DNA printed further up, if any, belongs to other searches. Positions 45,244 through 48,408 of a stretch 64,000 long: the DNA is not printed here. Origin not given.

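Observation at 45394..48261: Clp/Hsp100-like ATPase with an internally duplicated D1 module (three AAA+ domains) in a conjugation operon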

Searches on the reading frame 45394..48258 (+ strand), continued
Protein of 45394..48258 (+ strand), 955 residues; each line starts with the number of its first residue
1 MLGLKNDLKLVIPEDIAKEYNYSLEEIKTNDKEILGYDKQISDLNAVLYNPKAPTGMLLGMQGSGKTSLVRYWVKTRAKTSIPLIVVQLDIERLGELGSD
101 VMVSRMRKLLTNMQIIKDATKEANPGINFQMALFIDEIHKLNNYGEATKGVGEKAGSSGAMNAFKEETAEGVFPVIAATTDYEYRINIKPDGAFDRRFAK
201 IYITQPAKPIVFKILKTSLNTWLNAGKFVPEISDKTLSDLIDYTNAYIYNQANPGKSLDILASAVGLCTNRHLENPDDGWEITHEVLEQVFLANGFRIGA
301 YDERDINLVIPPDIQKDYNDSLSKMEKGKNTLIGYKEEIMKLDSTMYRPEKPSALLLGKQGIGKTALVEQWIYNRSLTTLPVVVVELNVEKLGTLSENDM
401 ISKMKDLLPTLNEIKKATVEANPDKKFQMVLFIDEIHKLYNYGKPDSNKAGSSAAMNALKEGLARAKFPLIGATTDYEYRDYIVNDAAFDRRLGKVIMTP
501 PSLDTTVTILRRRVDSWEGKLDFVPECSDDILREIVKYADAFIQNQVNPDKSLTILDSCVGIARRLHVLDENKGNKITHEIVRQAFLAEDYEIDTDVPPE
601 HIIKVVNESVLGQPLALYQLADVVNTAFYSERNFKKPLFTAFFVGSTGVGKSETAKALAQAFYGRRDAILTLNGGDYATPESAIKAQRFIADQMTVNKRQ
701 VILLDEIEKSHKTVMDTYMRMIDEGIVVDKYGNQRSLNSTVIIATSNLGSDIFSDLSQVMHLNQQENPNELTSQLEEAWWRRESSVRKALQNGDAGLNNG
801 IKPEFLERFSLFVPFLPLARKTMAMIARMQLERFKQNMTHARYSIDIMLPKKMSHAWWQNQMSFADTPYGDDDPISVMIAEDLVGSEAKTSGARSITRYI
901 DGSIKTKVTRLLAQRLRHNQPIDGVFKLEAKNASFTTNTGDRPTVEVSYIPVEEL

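Call 49: predict_structure(alignment_id=A1)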
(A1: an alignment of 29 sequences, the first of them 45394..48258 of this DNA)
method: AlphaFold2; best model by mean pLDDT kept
length: 955 residues; sequences in the alignment: 29
mean_pLDDT: 87.9   pTM: 0.64
mean pLDDT of the five models: 87.9, 87.2, 85.6, 83.1, 81.7
residues with pLDDT >= 90: 486; 70-90: 424; 50-70: 37; < 50: 8
segments of 3 or more residues with pLDDT < 50: 1-5, 151-153
pLDDT, mean of each block of 10 residues (from residue 1): 55 93 88 76 88 87 86 87 91 89 91 93 87 93 72 63 86 89 89 88 89 90 88 94 90 89 94 90 92 82 80 92 90 86 91 90 90 91 94 90 91 94 90 92 66 82 81 90 82 88 91 86 91 95 87 94 94 92 92 83 89 90 84 88 89 93 91 91 92 89 94 92 89 87 91 83 84 87 89 83 89 88 91 92 92 91 85 92 72 85 93 95 93 79 90 88
secondary structure, 60 per line:
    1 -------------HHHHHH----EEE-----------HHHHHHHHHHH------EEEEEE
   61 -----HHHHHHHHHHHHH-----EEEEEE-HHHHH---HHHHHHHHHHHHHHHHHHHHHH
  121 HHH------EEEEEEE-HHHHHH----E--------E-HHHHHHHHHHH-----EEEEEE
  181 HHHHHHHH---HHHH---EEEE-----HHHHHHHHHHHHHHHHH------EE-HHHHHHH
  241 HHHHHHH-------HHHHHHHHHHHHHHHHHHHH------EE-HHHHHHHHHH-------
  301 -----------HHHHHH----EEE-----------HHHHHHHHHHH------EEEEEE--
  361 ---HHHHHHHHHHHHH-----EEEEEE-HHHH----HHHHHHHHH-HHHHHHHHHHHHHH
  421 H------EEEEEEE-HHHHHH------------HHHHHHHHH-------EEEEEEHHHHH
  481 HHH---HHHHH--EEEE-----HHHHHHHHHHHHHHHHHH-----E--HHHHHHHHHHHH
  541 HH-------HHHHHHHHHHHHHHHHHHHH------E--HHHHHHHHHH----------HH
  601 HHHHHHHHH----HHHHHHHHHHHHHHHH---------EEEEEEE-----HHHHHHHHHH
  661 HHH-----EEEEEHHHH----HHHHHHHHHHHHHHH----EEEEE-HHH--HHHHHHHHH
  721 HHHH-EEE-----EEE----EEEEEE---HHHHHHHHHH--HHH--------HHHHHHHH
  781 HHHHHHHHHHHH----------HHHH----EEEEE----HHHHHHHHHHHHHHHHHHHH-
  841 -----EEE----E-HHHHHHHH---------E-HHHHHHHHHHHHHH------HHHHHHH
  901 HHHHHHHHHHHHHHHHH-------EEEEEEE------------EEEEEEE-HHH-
elements in order (helices of 4 or more, strands of 3 or more residues): H14-19 E24-26 H38-48 E55-60 H66-78 E84-89 H91-95 H99-123 E130-136 H138-143 H159-169 E175-180 H181-188 H192-195 E199-202 H208-224 H234-247 H255-274 H284-293 H312-317 E322-324 H336-346 E353-358 H364-376 E382-387 H389-392 H397-405 H407-421 E428-434 H436-441 H454-462 E470-475 H476-483 H487-491 E494-497 H503-520 H529-542 H550-569 H579-588 H599-609 H614-629 E639-645 H651-663 E669-673 H674-677 H682-696 E701-705 H712-724 E726-728 E734-736 E741-746 H750-759 H773-792 H803-806 E811-815 H820-839 E846-848 H855-862 H874-887 H894-917 E925-931 E944-950
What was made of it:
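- On ClpB/Hsp104/ClpC/ClpL: The D1 lids are short four-helix units (aa 208-293 and 503-588) with no long insertion (call 49).
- On Hexameric ring assembly of AAA+: Only a monomer could be predicted (call 49) and coordinates are not accessible
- Checked: The AF2 model (pLDDT 87.9) shows three complete five-stranded AAA+ cores, each followed by a helical lid (call 49).
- AF2 draws this stretch as a helix (call 49).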

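Call 53: fold_search(model_id=the predicted structure, library=pdb)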
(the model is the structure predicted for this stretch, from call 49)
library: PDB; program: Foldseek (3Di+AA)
matches with E <= 10: 1838; with E <= 0.001: 1086
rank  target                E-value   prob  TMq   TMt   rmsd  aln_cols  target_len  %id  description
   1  9a66_A                8.5e-35  1.00  0.49  0.57  11.7       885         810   18  Integrative model of CLPC-CLPP by crosslinking MS and deep learning (released 2024-09-18)
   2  9gi1_b                7.0e-33  1.00  0.46  0.72   6.6       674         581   22  Structure of the S.aureus MecA/ClpC/ClpP degradation system (released 2025-08-20)
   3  6qs4_B                1.2e-32  1.00  0.46  0.71   6.2       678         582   24  Two-Step Activation Mechanism of the ClpB Disaggregase for Sequential Substrate Threading by the Main ATPase Motor. (released 2019-07-03)
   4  9rai_d                1.2e-32  1.00  0.47  0.57  11.2       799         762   20  Structure of the S.aureus MecA/ClpC/ClpP degradation system (released 2025-09-10)
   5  9gi1_e                2.6e-32  1.00  0.46  0.71   6.8       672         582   22  Structure of the S.aureus MecA/ClpC/ClpP degradation system (released 2025-08-20)
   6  9rai_c                2.6e-32  1.00  0.46  0.55  12.7       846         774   20  Structure of the S.aureus MecA/ClpC/ClpP degradation system (released 2025-09-10)
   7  9gi1_c                5.6e-32  1.00  0.46  0.70   7.1       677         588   22  Structure of the S.aureus MecA/ClpC/ClpP degradation system (released 2025-08-20)
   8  9gi1_d                6.5e-32  1.00  0.46  0.72   6.8       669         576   22  Structure of the S.aureus MecA/ClpC/ClpP degradation system (released 2025-08-20)
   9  9rai_b                7.2e-32  1.00  0.46  0.55  13.8       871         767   18  Structure of the S.aureus MecA/ClpC/ClpP degradation system (released 2025-09-10)
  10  6qs6_A                1.3e-31  1.00  0.46  0.72   5.6       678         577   22  ClpB (DWB and K476C mutant) bound to casein in presence of ATPgammaS - state KC-1 (released 2019-07-03)
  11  9jvp_C                2.9e-31  1.00  0.47  0.71   6.6       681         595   20  CryoEM structure of M. tuberculosis ClpC1P1P2 complex bound to bortezomib, conformation 3 (released 2025-03-19)
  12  9if4_C                4.4e-31  1.00  0.45  0.69   7.0       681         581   20  Structure of the Mycobacterium Tuberculosis ClpC1P1P2 complex bound to the activator Bz-Leu-Leu (released 2025-08-27)
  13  7abr_D                5.5e-31  1.00  0.47  0.73   6.1       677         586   21  Cryo-EM structure of B. subtilis ClpC (DWB mutant) hexamer bound to a substrate polypeptide (released 2021-10-06)
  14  9rai_e                6.1e-31  1.00  0.46  0.56  13.1       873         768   19  Structure of the S.aureus MecA/ClpC/ClpP degradation system (released 2025-09-10)
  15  8a8u_D                1.7e-30  1.00  0.45  0.71   6.3       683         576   21  Mycobacterium tuberculosis ClpC1 hexamer structure (released 2022-10-26)
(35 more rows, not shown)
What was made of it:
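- The best structural matches include ClpC-ClpP and ClpA-ClpP complexes (call 53).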

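Call 55: search_protein_representatives(protein=window:45394-48258:+)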
Query: 955 residues. Proteins with E-value up to 0.001 (for the whole library): 19465; up to 1e-10: 10734; up to 1e-30: 1392. The best 150 are listed.
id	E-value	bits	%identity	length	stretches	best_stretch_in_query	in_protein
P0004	0.0e+00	1444.8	56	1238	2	80-950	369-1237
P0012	0.0e+00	1142.2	56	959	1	7-955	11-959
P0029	0.0e+00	1095.1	57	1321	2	6-654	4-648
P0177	3.7e-171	587.8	48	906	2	304-652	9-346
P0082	1.1e-170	586.2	48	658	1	305-954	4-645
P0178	2.8e-157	541.9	44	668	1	306-951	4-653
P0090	3.6e-157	541.5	46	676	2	306-769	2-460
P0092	4.1e-147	508.2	40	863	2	423-953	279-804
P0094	3.0e-144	498.8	44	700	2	305-774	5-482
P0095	1.7e-143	496.3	42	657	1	307-954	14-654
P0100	1.1e-139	483.6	42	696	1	309-931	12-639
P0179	5.6e-109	382.0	38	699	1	316-938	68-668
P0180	2.5e-105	369.9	99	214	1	1-176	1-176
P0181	3.3e-102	359.6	53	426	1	213-547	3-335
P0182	8.3e-100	351.7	47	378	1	308-690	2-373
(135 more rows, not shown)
